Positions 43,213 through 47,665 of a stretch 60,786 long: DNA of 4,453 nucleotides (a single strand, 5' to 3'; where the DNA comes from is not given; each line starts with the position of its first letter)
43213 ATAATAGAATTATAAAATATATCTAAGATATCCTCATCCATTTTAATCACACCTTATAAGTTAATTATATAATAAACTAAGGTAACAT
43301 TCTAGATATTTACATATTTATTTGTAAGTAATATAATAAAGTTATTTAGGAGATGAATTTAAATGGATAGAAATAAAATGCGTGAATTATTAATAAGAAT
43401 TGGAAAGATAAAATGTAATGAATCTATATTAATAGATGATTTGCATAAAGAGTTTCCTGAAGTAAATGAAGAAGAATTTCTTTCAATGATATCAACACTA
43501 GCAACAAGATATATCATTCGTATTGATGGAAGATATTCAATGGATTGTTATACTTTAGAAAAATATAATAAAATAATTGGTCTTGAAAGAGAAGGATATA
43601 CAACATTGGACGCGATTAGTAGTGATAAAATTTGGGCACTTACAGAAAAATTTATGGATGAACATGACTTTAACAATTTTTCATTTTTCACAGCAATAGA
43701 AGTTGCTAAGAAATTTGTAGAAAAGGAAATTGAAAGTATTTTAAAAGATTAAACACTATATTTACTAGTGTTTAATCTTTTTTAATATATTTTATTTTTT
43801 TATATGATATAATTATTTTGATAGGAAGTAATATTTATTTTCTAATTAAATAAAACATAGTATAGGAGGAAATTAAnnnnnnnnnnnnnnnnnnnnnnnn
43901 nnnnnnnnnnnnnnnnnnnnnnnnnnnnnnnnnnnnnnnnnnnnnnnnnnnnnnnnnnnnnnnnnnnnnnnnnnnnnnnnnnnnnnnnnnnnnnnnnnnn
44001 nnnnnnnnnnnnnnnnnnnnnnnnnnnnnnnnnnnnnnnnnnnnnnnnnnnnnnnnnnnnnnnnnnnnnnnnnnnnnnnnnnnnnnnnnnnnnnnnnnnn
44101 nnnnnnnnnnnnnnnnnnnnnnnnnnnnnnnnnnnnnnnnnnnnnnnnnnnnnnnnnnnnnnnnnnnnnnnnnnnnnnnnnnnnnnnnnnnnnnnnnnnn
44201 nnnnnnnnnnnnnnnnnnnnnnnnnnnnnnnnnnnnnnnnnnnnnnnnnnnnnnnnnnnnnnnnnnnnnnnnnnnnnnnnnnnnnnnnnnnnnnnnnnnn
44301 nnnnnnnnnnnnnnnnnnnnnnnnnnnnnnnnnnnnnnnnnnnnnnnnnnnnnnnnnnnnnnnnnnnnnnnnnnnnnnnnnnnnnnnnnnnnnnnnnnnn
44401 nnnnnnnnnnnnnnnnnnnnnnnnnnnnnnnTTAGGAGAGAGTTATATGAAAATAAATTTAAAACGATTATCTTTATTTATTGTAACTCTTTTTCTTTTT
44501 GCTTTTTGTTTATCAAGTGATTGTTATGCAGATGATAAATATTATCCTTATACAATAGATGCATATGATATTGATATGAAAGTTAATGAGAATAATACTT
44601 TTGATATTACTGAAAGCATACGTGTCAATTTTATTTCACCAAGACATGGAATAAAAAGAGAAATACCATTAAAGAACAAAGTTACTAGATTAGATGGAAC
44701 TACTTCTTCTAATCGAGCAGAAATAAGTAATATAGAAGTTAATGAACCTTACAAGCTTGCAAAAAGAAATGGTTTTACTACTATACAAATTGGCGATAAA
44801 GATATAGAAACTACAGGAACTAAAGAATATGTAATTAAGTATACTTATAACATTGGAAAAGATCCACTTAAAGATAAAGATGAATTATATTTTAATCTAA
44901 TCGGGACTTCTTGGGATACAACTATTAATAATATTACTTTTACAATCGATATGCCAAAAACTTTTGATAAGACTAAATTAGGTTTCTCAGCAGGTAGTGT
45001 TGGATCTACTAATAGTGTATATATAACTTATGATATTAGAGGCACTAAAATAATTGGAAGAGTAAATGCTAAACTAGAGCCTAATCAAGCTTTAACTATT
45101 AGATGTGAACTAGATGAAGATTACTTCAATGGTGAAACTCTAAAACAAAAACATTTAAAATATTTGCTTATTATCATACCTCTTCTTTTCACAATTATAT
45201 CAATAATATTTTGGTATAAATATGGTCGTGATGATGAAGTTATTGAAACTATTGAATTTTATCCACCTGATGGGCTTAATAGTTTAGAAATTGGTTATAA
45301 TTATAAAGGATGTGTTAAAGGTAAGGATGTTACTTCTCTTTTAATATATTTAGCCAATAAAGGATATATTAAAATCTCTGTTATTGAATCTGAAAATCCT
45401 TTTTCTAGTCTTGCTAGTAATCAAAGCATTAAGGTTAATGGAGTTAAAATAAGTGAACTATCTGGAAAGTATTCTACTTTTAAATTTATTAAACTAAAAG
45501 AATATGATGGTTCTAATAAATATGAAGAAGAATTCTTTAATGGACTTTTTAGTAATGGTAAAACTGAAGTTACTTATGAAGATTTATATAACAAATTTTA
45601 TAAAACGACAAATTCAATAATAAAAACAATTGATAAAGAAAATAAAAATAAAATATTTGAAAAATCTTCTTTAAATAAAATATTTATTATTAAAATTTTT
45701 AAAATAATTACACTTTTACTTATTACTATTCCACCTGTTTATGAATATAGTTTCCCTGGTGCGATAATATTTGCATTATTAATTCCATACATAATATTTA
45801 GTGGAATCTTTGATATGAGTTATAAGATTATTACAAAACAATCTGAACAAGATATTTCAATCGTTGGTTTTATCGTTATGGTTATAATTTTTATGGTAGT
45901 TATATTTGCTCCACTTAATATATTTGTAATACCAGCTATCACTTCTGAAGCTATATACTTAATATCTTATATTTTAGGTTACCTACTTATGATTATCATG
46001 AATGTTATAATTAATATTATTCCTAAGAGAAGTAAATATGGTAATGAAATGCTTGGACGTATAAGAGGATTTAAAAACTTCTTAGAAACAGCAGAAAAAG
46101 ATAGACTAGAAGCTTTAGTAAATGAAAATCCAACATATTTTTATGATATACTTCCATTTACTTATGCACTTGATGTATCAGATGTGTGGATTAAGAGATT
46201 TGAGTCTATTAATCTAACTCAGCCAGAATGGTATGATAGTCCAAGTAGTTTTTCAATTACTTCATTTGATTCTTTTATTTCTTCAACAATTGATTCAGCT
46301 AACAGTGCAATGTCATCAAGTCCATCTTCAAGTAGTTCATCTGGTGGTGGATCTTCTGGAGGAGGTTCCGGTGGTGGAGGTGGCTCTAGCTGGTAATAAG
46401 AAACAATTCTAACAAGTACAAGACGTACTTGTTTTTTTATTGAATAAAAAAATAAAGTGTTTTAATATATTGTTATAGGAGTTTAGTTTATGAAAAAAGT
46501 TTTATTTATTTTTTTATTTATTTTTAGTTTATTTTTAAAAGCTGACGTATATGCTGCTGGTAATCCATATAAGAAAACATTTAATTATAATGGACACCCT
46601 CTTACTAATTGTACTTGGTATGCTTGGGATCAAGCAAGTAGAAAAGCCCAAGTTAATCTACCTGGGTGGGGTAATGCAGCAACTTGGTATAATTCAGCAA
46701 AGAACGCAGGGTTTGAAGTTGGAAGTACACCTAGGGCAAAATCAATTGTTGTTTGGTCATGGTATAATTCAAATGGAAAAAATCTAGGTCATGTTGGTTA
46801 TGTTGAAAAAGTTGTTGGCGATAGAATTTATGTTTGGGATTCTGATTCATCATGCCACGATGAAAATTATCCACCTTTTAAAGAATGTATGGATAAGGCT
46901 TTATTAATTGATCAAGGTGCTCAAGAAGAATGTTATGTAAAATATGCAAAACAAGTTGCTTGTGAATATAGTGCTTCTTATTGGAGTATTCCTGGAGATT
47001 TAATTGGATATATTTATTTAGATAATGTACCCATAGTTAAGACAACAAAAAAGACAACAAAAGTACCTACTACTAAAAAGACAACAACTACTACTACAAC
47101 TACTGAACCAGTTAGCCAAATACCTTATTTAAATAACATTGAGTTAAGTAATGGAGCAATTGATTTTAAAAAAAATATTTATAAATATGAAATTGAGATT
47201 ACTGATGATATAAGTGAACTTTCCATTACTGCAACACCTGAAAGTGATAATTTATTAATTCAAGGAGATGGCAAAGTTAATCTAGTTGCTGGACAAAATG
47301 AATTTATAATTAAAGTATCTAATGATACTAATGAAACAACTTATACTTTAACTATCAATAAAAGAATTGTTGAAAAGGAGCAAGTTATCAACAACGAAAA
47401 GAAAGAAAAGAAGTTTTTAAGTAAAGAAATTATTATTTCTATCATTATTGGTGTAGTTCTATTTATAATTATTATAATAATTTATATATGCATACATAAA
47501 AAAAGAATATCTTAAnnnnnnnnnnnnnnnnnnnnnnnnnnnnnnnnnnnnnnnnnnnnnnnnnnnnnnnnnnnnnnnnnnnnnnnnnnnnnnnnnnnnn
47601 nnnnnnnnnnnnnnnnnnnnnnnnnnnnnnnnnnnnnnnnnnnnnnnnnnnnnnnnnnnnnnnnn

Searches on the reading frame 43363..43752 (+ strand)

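Call 22: search_protein_families(library=pfam, proteins=[window:43363-43752:+], max_evalue=0.001)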
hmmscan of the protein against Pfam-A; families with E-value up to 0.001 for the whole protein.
window:43363-43752:+ (129 aa): 1 family
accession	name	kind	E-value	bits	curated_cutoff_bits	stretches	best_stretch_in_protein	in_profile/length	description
PF10711.15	DUF2513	-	0.00027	21.7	29.6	1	4-100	5-96/100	Hypothetical protein (DUF2513)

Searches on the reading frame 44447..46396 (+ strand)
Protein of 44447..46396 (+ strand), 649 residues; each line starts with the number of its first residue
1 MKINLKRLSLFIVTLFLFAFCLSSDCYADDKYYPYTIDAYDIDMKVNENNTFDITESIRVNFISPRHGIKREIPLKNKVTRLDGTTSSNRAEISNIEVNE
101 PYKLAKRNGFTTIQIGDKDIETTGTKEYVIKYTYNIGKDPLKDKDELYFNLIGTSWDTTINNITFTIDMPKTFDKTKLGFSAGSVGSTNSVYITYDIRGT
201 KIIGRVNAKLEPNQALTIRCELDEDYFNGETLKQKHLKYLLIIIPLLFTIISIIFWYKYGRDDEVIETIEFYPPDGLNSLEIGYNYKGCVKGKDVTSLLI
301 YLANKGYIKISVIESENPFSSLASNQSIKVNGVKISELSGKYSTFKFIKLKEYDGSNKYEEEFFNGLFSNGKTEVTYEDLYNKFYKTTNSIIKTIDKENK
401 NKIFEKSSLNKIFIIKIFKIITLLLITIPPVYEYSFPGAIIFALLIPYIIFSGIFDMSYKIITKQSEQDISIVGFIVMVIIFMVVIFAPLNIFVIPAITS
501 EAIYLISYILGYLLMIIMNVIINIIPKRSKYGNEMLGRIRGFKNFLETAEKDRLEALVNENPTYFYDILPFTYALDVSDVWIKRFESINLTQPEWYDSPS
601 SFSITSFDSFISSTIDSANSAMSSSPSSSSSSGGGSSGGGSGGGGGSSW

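Call 22: search_protein_families(library=pfam, proteins=[window:44447-46396:+], max_evalue=0.001)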
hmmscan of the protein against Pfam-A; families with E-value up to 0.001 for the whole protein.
window:44447-46396:+ (649 aa): 2 families
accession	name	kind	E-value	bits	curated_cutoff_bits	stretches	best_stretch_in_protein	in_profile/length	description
PF20990.2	DUF2207_C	-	1.2e-32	114.1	33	2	466-585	134-247/247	Predicted membrane protein (DUF2207) C-terminal domain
PF09972.14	DUF2207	-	5.1e-26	92.4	24.4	1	36-189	1-132/172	Predicted membrane protein (DUF2207) N-terminal domain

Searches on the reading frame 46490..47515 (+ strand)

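Call 106: search_protein_families(library=pfam, proteins=[window:46490-47515:+], max_evalue=0.00001)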
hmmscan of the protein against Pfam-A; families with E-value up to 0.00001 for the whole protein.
window:46490-47515:+ (341 aa): 1 family
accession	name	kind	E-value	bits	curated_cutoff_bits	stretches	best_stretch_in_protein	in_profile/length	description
PF05257.22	CHAP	-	2.2e-16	60.5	26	1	33-115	3-77/81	CHAP domain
